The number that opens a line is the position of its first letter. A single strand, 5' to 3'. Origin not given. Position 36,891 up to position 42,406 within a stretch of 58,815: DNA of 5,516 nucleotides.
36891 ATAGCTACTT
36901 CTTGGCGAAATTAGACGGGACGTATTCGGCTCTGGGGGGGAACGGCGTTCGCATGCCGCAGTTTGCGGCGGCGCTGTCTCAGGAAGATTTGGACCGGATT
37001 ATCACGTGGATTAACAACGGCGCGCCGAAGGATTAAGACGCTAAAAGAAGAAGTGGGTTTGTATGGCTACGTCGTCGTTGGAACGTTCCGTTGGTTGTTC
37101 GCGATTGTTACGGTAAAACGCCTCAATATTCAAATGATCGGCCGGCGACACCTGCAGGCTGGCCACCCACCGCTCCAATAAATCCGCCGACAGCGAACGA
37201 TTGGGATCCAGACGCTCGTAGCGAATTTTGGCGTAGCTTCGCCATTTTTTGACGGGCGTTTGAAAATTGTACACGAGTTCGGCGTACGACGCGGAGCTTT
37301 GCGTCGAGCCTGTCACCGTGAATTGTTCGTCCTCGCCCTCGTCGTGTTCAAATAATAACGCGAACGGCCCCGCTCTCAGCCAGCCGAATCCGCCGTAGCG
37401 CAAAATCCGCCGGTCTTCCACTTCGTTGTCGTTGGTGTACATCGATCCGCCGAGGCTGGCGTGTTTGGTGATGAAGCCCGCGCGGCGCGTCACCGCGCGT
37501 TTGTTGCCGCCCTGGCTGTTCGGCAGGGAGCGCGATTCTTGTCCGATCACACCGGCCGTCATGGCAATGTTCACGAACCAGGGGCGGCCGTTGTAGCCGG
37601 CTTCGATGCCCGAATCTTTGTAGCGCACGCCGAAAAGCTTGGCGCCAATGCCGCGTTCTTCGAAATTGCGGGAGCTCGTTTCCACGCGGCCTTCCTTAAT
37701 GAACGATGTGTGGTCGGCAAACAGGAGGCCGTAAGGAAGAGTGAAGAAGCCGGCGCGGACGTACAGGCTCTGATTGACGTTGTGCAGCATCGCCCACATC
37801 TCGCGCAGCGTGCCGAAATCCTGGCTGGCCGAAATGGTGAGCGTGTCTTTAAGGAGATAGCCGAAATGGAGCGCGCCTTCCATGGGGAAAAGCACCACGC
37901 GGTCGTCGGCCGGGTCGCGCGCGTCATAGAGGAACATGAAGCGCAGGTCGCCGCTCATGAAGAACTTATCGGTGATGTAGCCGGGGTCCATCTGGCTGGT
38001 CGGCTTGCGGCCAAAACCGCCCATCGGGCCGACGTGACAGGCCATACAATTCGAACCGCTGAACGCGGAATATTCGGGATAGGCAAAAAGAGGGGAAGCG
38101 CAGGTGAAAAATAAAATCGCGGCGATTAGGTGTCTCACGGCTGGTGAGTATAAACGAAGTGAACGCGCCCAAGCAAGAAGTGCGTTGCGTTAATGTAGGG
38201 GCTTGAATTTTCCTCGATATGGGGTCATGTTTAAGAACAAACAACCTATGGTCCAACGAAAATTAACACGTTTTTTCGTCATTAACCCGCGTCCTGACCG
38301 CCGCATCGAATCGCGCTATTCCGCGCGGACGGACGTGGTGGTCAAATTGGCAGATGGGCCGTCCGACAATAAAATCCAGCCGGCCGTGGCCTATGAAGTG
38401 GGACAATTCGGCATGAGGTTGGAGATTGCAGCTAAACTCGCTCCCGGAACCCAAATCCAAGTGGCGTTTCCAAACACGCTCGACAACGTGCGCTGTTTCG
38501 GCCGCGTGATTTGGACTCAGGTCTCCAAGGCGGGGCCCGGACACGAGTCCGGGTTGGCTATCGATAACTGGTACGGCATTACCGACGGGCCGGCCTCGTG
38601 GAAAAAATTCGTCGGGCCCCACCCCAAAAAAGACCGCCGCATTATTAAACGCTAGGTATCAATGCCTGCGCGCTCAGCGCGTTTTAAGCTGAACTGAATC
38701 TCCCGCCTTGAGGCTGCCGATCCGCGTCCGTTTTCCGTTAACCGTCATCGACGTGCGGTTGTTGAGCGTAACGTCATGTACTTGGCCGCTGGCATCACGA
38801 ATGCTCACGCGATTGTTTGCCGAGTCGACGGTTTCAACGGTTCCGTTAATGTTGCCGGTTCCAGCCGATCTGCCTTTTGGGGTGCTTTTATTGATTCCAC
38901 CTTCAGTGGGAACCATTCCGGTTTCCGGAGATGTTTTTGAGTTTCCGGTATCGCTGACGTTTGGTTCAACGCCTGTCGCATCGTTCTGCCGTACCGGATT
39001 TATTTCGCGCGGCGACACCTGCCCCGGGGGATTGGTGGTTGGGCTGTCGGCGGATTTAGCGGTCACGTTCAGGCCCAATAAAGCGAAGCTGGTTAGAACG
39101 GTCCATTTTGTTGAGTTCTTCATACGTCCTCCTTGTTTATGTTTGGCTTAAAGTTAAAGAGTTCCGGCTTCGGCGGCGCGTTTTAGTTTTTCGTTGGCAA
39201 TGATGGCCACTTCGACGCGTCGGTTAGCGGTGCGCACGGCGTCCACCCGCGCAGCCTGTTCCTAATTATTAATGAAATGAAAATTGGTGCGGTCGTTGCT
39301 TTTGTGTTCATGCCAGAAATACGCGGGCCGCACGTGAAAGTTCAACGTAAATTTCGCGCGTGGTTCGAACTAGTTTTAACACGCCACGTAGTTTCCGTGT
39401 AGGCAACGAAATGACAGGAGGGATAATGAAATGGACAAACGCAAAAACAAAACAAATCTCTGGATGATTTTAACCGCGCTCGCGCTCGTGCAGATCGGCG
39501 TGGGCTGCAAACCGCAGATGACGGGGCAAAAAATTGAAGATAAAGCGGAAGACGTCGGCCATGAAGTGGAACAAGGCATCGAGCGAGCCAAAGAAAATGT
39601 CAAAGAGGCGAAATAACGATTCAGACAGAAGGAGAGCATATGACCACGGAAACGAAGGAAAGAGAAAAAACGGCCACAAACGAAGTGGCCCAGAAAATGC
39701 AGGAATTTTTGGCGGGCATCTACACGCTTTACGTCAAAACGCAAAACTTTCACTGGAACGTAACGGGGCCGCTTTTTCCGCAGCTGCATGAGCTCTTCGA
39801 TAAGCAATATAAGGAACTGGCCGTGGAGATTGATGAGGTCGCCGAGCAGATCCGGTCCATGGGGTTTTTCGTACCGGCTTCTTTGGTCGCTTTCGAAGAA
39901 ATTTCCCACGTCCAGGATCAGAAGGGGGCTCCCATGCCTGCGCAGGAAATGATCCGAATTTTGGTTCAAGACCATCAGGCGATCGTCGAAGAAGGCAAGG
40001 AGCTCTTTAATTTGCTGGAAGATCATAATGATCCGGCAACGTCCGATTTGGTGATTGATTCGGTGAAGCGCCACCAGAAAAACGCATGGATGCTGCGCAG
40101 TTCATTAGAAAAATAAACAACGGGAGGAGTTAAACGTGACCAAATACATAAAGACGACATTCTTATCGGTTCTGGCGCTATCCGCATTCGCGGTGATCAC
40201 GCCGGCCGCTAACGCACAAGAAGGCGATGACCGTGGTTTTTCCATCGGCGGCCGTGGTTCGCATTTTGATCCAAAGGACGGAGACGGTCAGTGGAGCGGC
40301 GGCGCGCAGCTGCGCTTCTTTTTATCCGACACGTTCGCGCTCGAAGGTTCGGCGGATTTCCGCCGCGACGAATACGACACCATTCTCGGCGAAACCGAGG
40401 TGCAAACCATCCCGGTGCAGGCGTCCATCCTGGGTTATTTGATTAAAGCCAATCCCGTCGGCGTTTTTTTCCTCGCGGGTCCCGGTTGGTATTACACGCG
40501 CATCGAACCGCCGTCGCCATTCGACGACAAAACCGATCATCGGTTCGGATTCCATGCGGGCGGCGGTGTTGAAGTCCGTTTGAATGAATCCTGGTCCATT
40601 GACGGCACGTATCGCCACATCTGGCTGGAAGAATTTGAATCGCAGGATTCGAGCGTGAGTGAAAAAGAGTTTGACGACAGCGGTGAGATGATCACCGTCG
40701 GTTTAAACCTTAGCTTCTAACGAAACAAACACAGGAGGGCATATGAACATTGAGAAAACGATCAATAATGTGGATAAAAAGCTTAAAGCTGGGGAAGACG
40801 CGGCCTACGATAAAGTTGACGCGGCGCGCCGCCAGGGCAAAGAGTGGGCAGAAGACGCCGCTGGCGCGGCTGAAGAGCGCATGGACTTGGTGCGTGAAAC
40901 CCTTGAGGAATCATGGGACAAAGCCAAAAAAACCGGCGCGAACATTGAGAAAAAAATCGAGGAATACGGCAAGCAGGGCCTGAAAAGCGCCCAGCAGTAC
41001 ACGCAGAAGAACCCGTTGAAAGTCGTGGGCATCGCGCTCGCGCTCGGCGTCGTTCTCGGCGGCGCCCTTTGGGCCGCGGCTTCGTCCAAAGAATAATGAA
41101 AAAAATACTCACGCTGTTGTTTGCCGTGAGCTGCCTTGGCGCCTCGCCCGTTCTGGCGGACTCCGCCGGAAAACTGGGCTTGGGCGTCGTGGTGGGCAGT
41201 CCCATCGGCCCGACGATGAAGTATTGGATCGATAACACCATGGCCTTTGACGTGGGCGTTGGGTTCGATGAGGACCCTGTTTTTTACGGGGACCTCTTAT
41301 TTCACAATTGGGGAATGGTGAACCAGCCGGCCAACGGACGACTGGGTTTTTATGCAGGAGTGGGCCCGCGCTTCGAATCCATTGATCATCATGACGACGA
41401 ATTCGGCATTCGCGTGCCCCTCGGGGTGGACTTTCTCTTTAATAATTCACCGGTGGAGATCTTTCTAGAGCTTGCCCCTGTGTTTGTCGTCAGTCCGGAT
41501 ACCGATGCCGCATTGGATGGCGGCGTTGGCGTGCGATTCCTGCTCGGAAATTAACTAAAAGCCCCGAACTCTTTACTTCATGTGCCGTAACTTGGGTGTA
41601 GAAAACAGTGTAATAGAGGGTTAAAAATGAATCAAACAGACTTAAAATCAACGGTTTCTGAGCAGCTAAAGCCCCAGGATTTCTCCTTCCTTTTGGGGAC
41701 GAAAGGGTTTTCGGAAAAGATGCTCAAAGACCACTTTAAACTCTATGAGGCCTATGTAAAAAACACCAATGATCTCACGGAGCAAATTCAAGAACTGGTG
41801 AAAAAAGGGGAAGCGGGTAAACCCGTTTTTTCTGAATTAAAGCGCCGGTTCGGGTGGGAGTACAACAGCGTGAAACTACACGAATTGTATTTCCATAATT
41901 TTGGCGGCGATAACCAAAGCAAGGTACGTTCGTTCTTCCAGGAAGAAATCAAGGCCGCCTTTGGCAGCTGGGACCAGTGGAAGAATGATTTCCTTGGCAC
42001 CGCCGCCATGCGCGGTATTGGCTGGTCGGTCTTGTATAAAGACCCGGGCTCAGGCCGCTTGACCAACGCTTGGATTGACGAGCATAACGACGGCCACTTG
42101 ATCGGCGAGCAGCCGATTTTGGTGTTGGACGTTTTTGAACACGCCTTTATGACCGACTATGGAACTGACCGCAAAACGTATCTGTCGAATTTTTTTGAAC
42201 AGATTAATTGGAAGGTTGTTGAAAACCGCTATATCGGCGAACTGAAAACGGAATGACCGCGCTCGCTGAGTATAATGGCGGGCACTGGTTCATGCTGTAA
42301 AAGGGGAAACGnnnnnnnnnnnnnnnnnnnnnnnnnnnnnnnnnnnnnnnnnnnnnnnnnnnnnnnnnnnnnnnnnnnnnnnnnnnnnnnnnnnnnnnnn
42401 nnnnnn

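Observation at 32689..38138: Cluster of four secreted proteins built from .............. modules, two of them carrying T9SS type-A C-terminal sorting domains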

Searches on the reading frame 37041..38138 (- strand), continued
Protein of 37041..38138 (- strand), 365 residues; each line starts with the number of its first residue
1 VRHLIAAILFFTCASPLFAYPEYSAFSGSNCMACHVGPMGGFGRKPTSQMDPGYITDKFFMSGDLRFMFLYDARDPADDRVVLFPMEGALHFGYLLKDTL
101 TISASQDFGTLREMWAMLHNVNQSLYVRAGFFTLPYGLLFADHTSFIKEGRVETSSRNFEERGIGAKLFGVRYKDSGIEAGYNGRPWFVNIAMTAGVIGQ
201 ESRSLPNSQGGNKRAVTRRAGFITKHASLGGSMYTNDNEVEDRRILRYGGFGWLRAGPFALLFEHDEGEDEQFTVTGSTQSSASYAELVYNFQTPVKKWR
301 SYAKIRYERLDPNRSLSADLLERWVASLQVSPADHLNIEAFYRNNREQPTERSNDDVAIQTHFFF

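Call 79: search_protein_families(library=ncbifam, proteins=[L132:3174-5807:+, L133:3297-7160:+, L133:7161-8126:+, L133:9245-10045:+, L131:7327-8049:+, L131:8137-8508:+], max_evalue=0.01)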
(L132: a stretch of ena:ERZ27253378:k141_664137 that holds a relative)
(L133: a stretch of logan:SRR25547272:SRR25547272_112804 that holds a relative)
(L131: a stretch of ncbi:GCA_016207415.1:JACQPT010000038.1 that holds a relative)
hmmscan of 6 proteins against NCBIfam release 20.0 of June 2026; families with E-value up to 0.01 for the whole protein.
L132:3174-5807:+ (877 aa): 3 families
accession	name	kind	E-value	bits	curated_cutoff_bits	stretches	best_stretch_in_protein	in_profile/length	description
NF041895.1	choice_anch_V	domain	2.7e-24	85.9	42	1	36-173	13-148/150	choice-of-anchor V domain-containing protein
NF058597.1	CoaZ_rpt_PGGG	domain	2.4e-08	33.9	30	2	180-261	3-87/88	choice-of-anchor Z repeating domain-containing protein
TIGR04183.1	Por_Secre_tail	domain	3.5e-05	23.7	23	1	793-875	1-71/72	T9SS type A sorting domain-containing protein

L133:3297-7160:+ (1287 aa): 4 families
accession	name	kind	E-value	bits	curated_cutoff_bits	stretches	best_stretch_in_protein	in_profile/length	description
NF041895.1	choice_anch_V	domain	1.4e-22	80.4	42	1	35-186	13-148/150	choice-of-anchor V domain-containing protein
NF052228.1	T9SS_PorZ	equivalog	2.8e-13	49.2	260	1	1194-1273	664-741/757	type IX secretion system anionic LPS delivery protein PorZ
TIGR04183.1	Por_Secre_tail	domain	0.00092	19.1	23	0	1205-1282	1-68/72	T9SS type A sorting domain-containing protein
NF005176.1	PRK06655.1-1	equivalog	0.0054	16.7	230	0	1230-1282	101-159/197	flagellar hook assembly protein FlgD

L133:7161-8126:+ (321 aa): 4 families
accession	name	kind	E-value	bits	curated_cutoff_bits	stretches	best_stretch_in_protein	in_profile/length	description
NF033709.1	PorV_fam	subfamily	1.9e-41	142.8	90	1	34-307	3-325/326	PorV/PorQ family protein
NF033711.1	T9SS_PorQ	equivalog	1.3e-29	103.3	220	1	25-214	16-209/335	type IX secretion system protein PorQ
NF033710.1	T9SS_OM_PorV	equivalog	5.7e-19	68.5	250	1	30-217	21-230/367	type IX secretion system outer membrane channel protein PorV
NF052325.1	PorVQ2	equivalog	6.7e-16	58.1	325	1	29-191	21-196/354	putative type IX sorting system protein PorV2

L133:9245-10045:+ (266 aa): 1 family
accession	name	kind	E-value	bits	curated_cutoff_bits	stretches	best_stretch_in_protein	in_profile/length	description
NF041762.1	diheme_GEGP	equivalog_domain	3.6e-12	46.2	300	1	30-97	46-123/359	GEGP motif-containing diheme protein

L131:7327-8049:+ (240 aa): 4 families
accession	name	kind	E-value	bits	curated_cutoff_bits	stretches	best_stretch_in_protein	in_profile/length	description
NF058597.1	CoaZ_rpt_PGGG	domain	3.6e-08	33.4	30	1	46-123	2-85/88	choice-of-anchor Z repeating domain-containing protein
TIGR03437.1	Soli_cterm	paralog_domain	7.5e-06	25.9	29.05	1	57-130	12-96/225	Solibacter uncharacterized C-terminal domain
TIGR03806.1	chp_HNE_0200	subfamily_domain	1.8e-05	24.1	313.3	1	151-235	221-312/314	SO2930 family diheme c-type cytochrome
NF047769.1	LIC10067_lipo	equivalog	4.9e-05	22.6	200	1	55-122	54-120/239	LIC10067 family putative lipoprotein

L131:8137-8508:+ (123 aa): 1 family
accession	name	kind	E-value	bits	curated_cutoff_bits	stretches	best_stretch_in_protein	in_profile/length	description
NF047812.1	LIC11213_lipo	equivalog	1.1e-05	25.6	100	1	38-122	48-117/118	LIC11213 family lipoprotein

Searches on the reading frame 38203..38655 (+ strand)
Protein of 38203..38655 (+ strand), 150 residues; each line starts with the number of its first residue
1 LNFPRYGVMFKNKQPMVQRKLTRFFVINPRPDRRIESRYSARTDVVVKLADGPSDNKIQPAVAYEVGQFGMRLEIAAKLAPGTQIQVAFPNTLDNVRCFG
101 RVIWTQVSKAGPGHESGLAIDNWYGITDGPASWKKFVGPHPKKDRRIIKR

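Call 24: search_protein_families(library=pfam, proteins=[window:38203-38655:+], max_evalue=0.001)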
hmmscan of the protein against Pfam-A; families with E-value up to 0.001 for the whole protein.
window:38203-38655:+ (150 aa): 1 family
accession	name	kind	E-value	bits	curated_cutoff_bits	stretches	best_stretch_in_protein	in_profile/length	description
PF07238.19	PilZ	-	0.0002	22.1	22.5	1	33-112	2-79/102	PilZ domain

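Call 38: search_protein_families(library=ncbifam, proteins=[window:38203-38655:+], max_evalue=0.01)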
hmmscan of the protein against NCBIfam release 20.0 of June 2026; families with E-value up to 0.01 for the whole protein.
window:38203-38655:+ (150 aa): 0 families

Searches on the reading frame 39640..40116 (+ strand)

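Call 26: search_protein_families(library=pfam, proteins=[window:39640-40116:+], max_evalue=0.001)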
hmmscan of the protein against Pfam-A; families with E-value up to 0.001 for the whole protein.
window:39640-40116:+ (158 aa): 1 family
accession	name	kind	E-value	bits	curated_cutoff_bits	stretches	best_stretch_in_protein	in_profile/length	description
PF00210.30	Ferritin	-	6.8e-24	84.9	24.5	1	20-158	4-138/142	Ferritin-like domain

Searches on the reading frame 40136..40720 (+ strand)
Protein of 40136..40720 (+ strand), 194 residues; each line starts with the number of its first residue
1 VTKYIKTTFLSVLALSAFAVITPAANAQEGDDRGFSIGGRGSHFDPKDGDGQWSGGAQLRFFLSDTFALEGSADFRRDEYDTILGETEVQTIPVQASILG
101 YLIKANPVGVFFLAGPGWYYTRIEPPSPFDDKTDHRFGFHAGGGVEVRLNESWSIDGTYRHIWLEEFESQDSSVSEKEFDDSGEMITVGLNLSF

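Call 26: search_protein_families(library=pfam, proteins=[window:40136-40720:+], max_evalue=0.001)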
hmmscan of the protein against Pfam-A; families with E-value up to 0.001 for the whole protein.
window:40136-40720:+ (194 aa): 1 family
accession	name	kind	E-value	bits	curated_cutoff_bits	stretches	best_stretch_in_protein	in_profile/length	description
PF13505.12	OMP_b-brl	-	2.4e-20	73.9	28.7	1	12-194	3-175/175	Outer membrane protein beta-barrel domain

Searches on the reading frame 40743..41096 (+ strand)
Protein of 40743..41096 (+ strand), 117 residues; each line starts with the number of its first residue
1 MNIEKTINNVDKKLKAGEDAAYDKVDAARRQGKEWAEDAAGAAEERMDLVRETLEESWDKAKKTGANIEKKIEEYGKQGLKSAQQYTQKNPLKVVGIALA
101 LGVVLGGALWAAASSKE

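Call 26: search_protein_families(library=pfam, proteins=[window:40743-41096:+], max_evalue=0.001)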
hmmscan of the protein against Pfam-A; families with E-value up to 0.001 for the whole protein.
window:40743-41096:+ (117 aa): 1 family
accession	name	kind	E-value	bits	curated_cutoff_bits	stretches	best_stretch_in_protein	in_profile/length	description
PF19029.5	DUF883_C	-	6.1e-05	23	27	1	83-106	1-24/30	DUF883 C-terminal glycine zipper region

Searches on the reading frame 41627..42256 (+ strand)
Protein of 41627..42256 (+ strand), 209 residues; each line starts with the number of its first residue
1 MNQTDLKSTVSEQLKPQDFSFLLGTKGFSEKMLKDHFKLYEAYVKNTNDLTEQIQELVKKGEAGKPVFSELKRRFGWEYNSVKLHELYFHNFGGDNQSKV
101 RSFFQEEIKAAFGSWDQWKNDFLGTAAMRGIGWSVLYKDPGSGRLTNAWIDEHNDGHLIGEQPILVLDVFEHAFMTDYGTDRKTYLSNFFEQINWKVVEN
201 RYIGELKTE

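Call 26: search_protein_families(library=pfam, proteins=[window:41627-42256:+], max_evalue=0.001)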
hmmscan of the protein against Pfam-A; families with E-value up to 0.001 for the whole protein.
window:41627-42256:+ (209 aa): 2 families
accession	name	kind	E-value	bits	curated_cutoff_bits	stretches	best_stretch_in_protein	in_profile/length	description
PF02777.23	Sod_Fe_C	-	6.1e-25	87.7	20.9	1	104-201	5-102/102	Iron/manganese superoxide dismutases, C-terminal domain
PF00081.27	Sod_Fe_N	-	0.00052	20.9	27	1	34-92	24-81/82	Iron/manganese superoxide dismutases, alpha-hairpin domain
